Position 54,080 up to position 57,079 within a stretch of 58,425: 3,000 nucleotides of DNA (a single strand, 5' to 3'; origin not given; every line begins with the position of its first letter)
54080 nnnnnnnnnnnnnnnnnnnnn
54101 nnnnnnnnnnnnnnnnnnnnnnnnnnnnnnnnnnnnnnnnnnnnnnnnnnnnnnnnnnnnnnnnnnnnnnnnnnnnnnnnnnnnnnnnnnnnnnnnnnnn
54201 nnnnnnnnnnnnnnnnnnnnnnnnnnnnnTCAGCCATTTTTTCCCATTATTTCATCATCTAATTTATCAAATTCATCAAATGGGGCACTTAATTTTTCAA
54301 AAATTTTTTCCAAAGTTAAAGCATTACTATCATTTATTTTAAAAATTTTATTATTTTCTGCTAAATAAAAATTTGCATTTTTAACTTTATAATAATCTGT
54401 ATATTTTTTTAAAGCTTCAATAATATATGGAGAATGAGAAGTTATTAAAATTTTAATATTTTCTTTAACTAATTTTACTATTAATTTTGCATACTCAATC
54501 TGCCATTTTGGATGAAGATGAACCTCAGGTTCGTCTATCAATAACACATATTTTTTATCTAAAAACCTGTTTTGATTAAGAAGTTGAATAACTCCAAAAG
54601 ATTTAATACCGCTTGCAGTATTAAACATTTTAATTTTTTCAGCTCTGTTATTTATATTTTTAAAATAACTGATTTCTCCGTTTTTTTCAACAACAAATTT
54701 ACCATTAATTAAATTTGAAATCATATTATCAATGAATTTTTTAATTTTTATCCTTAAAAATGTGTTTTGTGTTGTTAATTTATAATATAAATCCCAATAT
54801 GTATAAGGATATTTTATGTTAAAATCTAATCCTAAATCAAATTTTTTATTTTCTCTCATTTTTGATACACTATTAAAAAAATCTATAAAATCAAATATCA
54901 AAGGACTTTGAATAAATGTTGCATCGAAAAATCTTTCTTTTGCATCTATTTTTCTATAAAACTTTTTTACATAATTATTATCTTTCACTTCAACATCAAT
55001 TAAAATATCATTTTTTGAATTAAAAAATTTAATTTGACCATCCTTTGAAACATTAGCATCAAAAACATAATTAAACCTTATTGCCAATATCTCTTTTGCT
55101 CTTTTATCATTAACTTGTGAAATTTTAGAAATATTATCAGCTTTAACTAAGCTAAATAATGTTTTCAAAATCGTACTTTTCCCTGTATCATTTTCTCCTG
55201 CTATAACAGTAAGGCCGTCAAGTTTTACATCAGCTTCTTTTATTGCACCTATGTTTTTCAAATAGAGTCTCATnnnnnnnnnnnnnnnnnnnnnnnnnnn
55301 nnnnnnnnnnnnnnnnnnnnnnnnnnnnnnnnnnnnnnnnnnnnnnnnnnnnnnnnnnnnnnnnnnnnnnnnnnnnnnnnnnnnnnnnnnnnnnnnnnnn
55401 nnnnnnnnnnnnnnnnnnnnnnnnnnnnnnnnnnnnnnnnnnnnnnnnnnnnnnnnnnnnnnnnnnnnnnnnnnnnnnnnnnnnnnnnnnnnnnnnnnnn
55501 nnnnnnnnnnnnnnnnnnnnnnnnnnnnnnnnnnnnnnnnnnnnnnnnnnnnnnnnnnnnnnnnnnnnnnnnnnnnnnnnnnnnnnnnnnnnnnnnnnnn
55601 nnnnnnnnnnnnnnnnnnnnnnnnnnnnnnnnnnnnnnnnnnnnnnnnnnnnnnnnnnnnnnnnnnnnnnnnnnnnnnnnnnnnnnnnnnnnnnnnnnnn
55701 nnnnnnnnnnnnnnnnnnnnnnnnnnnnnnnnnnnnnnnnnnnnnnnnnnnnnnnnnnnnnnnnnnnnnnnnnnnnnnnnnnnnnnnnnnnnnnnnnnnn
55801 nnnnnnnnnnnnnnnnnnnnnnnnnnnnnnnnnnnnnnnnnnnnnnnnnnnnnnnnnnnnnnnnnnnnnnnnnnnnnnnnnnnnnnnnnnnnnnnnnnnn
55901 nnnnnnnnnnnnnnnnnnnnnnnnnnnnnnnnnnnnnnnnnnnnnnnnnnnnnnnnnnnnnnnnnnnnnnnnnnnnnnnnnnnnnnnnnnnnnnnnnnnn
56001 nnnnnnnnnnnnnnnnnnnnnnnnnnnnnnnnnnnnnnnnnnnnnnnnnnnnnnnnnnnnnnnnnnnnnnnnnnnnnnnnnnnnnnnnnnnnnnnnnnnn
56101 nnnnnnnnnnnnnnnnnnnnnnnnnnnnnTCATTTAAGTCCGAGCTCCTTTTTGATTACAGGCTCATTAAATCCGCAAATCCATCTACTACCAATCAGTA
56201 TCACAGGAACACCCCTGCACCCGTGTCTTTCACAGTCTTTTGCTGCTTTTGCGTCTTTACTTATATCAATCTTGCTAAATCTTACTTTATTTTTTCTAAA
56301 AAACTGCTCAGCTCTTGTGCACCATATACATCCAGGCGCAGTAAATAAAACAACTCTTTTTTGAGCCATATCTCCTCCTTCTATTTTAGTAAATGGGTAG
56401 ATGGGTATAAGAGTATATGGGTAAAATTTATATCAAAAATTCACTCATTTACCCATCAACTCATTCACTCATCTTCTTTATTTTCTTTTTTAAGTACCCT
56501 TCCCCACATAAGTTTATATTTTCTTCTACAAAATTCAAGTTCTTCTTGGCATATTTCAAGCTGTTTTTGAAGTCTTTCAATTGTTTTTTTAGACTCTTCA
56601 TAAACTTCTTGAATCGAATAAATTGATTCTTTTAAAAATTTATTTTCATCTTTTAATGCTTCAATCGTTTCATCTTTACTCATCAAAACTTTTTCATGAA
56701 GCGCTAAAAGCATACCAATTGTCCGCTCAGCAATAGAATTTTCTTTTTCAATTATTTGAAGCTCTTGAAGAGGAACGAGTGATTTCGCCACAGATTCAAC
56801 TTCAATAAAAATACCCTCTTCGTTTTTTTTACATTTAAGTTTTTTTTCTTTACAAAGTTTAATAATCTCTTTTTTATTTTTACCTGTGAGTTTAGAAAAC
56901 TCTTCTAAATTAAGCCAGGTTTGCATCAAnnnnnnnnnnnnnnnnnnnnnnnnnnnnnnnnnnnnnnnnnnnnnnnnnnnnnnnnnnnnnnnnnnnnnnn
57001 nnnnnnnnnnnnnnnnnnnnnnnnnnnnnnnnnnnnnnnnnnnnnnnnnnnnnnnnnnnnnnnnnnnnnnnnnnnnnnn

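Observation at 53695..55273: Two-gene cassette: ABC/SMC-head-type ATPase plus small PD-(D/E)xK nuclease-like protein inserted in a housekeeping operon (candidate defence system)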

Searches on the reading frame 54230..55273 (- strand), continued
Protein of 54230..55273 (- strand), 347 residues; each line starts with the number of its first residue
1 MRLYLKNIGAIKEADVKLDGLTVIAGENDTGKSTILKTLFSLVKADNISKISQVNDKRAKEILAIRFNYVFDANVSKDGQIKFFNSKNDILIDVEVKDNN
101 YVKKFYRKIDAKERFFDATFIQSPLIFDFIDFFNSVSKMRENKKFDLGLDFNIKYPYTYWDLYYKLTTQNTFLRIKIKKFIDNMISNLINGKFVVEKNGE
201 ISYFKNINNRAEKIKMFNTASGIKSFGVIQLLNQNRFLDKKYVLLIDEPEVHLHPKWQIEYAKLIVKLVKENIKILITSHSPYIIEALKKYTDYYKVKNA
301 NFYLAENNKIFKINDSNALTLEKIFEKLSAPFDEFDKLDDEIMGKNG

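Call 70: get_annotated_region(hit=H1, flank=4000)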
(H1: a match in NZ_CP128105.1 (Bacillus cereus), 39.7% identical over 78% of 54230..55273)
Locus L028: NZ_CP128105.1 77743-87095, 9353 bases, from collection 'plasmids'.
description: Bacillus cereus strain D5_B_69 plasmid unnamed1, complete sequence
organism: Bacillus cereus (NCBI taxid 1396)
taxonomy: Bacteria; Bacillota; Bacilli; Bacillales; Bacillaceae; Bacillus; Bacillus cereus
host: -; source: bacterial isolate,grassland soil; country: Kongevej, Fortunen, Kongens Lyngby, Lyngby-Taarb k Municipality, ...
typing (MOB-suite, as given by PLSDB): non-mobilizable; replicon rep_cluster_1869
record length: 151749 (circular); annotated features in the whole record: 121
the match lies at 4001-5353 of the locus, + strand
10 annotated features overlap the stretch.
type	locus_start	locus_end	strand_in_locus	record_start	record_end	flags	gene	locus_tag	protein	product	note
CDS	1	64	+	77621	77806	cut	-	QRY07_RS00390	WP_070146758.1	hypothetical protein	-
CDS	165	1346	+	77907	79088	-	-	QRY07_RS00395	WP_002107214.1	FtsK/SpoIIIE domain-containing protein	-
CDS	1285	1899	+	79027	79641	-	-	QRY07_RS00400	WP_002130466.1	replication-relaxation family protein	-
CDS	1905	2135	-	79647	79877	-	-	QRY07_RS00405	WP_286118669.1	helix-turn-helix transcriptional regulator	-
CDS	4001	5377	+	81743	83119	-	-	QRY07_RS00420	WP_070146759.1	AAA family ATPase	-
CDS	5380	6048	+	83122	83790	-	-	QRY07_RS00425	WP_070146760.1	hypothetical protein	-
CDS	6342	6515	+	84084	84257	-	-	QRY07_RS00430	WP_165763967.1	hypothetical protein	-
CDS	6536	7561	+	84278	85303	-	-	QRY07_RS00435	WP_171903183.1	serine hydrolase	-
CDS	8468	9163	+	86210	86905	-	-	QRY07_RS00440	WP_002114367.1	Yip1 family protein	GO:0006888 - endoplasmic reticulum to Golgi vesicle-mediated transport [Evidence IEA]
CDS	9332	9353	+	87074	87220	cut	-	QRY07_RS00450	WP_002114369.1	hypothetical protein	-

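Call 71: get_annotated_region(hit=H6, flank=3000)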
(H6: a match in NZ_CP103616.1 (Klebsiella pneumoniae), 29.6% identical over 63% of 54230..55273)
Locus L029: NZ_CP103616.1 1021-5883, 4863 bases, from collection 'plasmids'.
description: Klebsiella pneumoniae strain 3571 plasmid pMB6975_2, complete sequence
organism: Klebsiella pneumoniae (NCBI taxid 573)
taxonomy: Bacteria; Pseudomonadota; Gammaproteobacteria; Enterobacterales; Enterobacteriaceae; Klebsiella; Klebsiella pneumoniae
host: -; source: Homo sapiens,blood; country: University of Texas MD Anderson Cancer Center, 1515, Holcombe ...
typing (MOB-suite, as given by PLSDB): mobilizable; relaxase MOBP
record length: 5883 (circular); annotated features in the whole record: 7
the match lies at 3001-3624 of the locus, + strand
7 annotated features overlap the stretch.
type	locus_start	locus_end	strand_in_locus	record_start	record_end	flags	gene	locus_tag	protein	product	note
CDS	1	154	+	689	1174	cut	-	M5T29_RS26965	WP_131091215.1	MbeB family mobilization protein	-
CDS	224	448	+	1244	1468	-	-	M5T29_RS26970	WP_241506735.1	MbeD family mobilization/exclusion protein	-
CDS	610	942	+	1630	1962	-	-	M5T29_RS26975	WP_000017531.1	type II toxin-antitoxin system RelE/ParE family toxin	-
CDS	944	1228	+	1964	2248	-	nadS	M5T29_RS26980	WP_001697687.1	NadS family protein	-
CDS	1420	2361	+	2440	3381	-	-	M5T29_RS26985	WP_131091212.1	replication initiation protein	-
CDS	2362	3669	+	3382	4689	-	-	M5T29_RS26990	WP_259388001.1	AAA family ATPase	-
CDS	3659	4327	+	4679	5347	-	-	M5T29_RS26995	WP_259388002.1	hypothetical protein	-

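Call 72: get_annotated_region(hit=H5, flank=3000)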
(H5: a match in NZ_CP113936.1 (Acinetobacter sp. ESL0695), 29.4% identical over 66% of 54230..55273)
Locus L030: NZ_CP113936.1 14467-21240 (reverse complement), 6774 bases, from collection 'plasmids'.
description: Acinetobacter sp. ESL0695 plasmid unnamed5, complete sequence
organism: Acinetobacter sp. ESL0695 (NCBI taxid 2983215)
taxonomy: Bacteria; Pseudomonadota; Gammaproteobacteria; Moraxellales; Moraxellaceae; Acinetobacter; Acinetobacter sp. ESL0695
host: -; source: Melipona lateralis,Rain forest; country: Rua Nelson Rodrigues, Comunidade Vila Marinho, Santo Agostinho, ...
typing (MOB-suite, as given by PLSDB): non-mobilizable
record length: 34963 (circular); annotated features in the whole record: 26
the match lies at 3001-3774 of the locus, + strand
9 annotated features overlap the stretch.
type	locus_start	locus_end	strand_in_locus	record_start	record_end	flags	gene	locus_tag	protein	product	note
CDS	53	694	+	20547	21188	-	-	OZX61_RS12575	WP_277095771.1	hypothetical protein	-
CDS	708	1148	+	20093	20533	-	-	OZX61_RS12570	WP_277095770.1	DUF488 domain-containing protein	-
CDS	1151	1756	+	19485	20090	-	-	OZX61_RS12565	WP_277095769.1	DUF4326 domain-containing protein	-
CDS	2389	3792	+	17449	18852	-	-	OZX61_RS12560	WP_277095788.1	AAA family ATPase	-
CDS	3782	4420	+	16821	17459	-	-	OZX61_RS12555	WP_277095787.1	hypothetical protein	-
CDS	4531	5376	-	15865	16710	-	-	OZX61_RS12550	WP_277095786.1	MBL fold metallo-hydrolase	-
CDS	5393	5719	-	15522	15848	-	-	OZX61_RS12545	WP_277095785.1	hypothetical protein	-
CDS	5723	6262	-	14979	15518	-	-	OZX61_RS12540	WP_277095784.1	sugar ABC transporter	-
CDS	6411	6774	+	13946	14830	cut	-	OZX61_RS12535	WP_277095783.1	LysR substrate-binding domain-containing protein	-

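Call 74: search_protein_families(library=padloc, proteins=[L029:3659-4327:+, L030:3782-4420:+, L028:5380-6048:+, L021:7041-7643:+, L022:7034-7570:+, L029:2362-3669:+, L030:2389-3792:+, L028:4001-5377:+, L022:6001-7041:+], max_evalue=0.01)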
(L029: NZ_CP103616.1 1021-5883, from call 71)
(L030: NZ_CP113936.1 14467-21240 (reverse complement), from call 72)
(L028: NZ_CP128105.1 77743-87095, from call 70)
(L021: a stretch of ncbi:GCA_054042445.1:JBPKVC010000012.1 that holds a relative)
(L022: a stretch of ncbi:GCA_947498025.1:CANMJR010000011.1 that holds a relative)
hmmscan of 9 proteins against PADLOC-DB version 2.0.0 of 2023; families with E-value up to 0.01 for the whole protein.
L029:3659-4327:+ (222 aa): 0 families

L030:3782-4420:+ (212 aa): 0 families

L028:5380-6048:+ (222 aa): 0 families

L021:7041-7643:+ (200 aa): 0 families

L022:7034-7570:+ (178 aa): 0 families

L029:2362-3669:+ (435 aa): 128 families (the best 25 are shown)
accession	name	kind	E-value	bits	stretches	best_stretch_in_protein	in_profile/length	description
PDLC04214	HEC-02A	-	3.2e-29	100.3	2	171-383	79-290/338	-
PDLC04033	PD-T4-4_A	-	2e-27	94.5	2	250-378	244-373/460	-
PDLC04213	HEC-02A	-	8.7e-26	89.2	2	241-383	143-284/337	-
PDLC04032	PD-T4-4_A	-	4.9e-25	86.4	2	310-376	327-392/474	-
PDLC03878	NsnB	-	7.7e-21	73.2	1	3-380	5-286/345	-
PDLC02979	AriA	-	5.9e-20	70.4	1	2-375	5-373/373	-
PDLC04146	HEC-02B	-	1.1e-19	68.7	2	308-409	216-319/344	-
PDLC02980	AriA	-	3e-18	64.8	1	285-375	220-303/304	-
PDLC04664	PDC-M47A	-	1.1e-17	62.2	2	304-379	296-370/461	-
PDLC00285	PtuA1|PtuA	-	1.9e-16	58.4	1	22-384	29-339/432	AAA ATPase domain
PDLC02358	Old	-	7.6e-16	56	2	329-380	283-334/578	Old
PDLC00303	PtuA1|PtuA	-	2e-15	54.8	1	294-375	201-282/386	AAA ATPase domain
PDLC00289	PtuA1|PtuA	-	2e-15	54.7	1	299-379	218-296/404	AAA ATPase domain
PDLC00283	PtuA1|PtuA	-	4.2e-15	53.8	1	295-384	261-353/448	AAA ATPase domain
PDLC00266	PtuA1|PtuA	-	9.6e-15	52.8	1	300-379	304-384/483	AAA ATPase domain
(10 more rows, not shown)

L030:2389-3792:+ (467 aa): 85 families (the best 25 are shown)
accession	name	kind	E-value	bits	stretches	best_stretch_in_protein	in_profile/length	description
PDLC04214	HEC-02A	-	1.1e-29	101.9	2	287-427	163-304/338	-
PDLC04033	PD-T4-4_A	-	3.5e-29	100.3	2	67-406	39-371/460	-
PDLC04032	PD-T4-4_A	-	2.7e-25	87.2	2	307-406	292-392/474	-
PDLC04213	HEC-02A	-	5.8e-23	80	2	287-445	160-313/337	-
PDLC04664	PDC-M47A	-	1.5e-22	78.2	2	294-407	253-368/461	-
PDLC03878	NsnB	-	4.9e-20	70.6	1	7-412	9-288/345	-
PDLC02980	AriA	-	3.5e-19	67.9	1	21-405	1-303/304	-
PDLC02979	AriA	-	7.1e-18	63.5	1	6-405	9-373/373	-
PDLC00283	PtuA1|PtuA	-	5.7e-17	60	1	305-408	245-347/448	AAA ATPase domain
PDLC00273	PtuA1|PtuA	-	1.9e-16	58.1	1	325-407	189-271/375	AAA ATPase domain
PDLC00303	PtuA1|PtuA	-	6.3e-16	56.4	1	325-413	202-290/386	AAA ATPase domain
PDLC04146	HEC-02B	-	7.1e-16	56.1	2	324-431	202-311/344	-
PDLC00289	PtuA1|PtuA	-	9.7e-16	55.8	1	288-405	175-292/404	AAA ATPase domain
PDLC00265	PtuA1|PtuA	-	5.4e-14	50.2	1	323-408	289-375/479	AAA ATPase domain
PDLC00308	PtuA1|PtuA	-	5.5e-14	50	1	325-407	266-350/449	AAA ATPase domain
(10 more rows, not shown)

L028:4001-5377:+ (458 aa): 116 families (the best 25 are shown)
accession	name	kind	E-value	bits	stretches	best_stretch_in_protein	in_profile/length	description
PDLC04033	PD-T4-4_A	-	6.3e-30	102.8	2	227-407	205-376/460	-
PDLC04214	HEC-02A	-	1e-29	101.9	2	273-428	159-307/338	-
PDLC03878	NsnB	-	1.9e-27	94.9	2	247-442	138-326/345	-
PDLC04664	PDC-M47A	-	3.5e-25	86.8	2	274-408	243-373/461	-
PDLC04032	PD-T4-4_A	-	1.6e-24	84.7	2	289-404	281-394/474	-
PDLC04213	HEC-02A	-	1.6e-23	81.8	2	261-427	140-299/337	-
PDLC04146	HEC-02B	-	4.8e-20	69.8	2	294-429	180-311/344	-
PDLC02358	Old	-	2.5e-18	64.2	2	345-438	269-367/578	Old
PDLC02979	AriA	-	3.1e-16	58.1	1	2-401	5-373/373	-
PDLC02980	AriA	-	3.8e-16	57.9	1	318-401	221-303/304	-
PDLC00283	PtuA1|PtuA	-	1.9e-14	51.7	1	21-405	28-348/448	AAA ATPase domain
PDLC00303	PtuA1|PtuA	-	3.5e-14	50.7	1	276-429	157-310/386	AAA ATPase domain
PDLC00266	PtuA1|PtuA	-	4.7e-14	50.5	1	14-426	20-404/483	AAA ATPase domain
PDLC00305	PtuA1|PtuA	-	1.1e-13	49.3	2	358-405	246-292/392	AAA ATPase domain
PDLC00309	PtuA1|PtuA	-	1.1e-13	49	1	341-405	253-316/413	AAA ATPase domain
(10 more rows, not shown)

L022:6001-7041:+ (346 aa): 120 families (the best 25 are shown)
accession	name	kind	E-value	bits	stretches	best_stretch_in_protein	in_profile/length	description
PDLC04033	PD-T4-4_A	-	1.4e-32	111.5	2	166-295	253-379/460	-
PDLC04214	HEC-02A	-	3e-28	97.1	1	2-311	4-308/338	-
PDLC04213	HEC-02A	-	1.5e-27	95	1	2-334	5-324/337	-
PDLC04032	PD-T4-4_A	-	2.9e-24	83.9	2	160-287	264-392/474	-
PDLC04664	PDC-M47A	-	3.6e-24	83.5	2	165-291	248-371/461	-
PDLC03878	NsnB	-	4.7e-22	77.2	1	2-314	4-304/345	-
PDLC04146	HEC-02B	-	1e-20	72.1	2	187-315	186-316/344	-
PDLC02979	AriA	-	6.8e-19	66.9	2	163-286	247-373/373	-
PDLC00281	PtuA1|PtuA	-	7.1e-15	53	1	234-290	282-337/448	AAA ATPase domain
PDLC04710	PDC-M56A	-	7.9e-15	52.7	2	244-327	243-322/382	-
PDLC02980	AriA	-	2.8e-14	51.8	2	244-286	261-303/304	-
PDLC00309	PtuA1|PtuA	-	1.8e-12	45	2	233-289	260-315/413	AAA ATPase domain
PDLC00271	PtuA1|PtuA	-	1.9e-12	45.5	2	240-324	278-353/421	AAA ATPase domain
PDLC02914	ATPase-Toprim_I-B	-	1.1e-11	42.7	1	2-313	4-268/443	-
PDLC02915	ATPase-Toprim_I-B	-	1.2e-11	42.1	2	241-327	255-337/623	-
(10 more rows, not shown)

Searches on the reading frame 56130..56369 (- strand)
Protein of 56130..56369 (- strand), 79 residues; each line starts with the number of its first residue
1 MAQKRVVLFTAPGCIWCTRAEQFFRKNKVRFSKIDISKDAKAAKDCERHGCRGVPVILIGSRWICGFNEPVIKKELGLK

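Call 3: search_protein_families(library=pfam, proteins=[window:56130-56369:-], max_evalue=1)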
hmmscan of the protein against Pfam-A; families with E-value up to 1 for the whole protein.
window:56130-56369:- (79 aa): 4 families
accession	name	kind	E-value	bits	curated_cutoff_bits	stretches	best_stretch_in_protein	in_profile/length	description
PF00462.30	Glutaredoxin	-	1.9e-12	47.6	22.9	1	6-63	1-59/60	Glutaredoxin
PF05768.20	Glrx-like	-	0.0009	20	26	1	5-61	1-57/77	Glutaredoxin-like domain (DUF836)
PF00085.26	Thioredoxin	-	0.037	14.5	23.5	1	3-59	19-78/103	Thioredoxin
PF13098.12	Thioredoxin_2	-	0.18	12.6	27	1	5-31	8-43/104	Thioredoxin-like domain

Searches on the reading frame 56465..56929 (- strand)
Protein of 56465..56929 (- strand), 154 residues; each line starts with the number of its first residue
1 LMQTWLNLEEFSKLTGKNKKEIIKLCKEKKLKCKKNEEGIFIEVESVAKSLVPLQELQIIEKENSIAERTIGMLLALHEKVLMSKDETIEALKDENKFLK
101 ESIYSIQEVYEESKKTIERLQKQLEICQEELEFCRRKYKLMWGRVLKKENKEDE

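Call 3: search_protein_families(library=pfam, proteins=[window:56465-56929:-], max_evalue=1)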
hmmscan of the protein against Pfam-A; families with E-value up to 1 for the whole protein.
window:56465-56929:- (154 aa): 10 families
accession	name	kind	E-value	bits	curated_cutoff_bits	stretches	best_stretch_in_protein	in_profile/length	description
PF13118.11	DUF3972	-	2.8e-37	128.4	26.2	1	10-126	1-124/125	Protein of unknown function (DUF3972)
PF10241.14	KxDL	-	0.0052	17.5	27.2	1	74-138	14-78/86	Uncharacterized conserved protein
PF12728.13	HTH_17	-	0.0059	17.3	27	1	5-47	1-43/51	Helix-turn-helix domain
PF00074.25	RnaseA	-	0.015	16.2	23.1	0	84-131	29-76/121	Pancreatic ribonuclease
PF02024.20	Leptin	-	0.032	14.5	25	1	69-130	83-138/145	Leptin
PF04325.18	DUF465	-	0.068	13.6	25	0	79-106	20-47/48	Protein of unknown function (DUF465)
PF13730.12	HTH_36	-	0.12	12.7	25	0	4-27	24-47/55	Helix-turn-helix domain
PF10849.13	DUF2654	-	0.15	12.7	25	0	113-153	12-52/70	Protein of unknown function (DUF2654)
PF08537.15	NBP1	-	0.18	11.7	25.8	1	94-153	175-233/330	Fungal Nap binding protein NBP1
PF06005.17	ZapB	-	0.94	10.4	31.5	1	87-131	18-62/71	Cell division protein ZapB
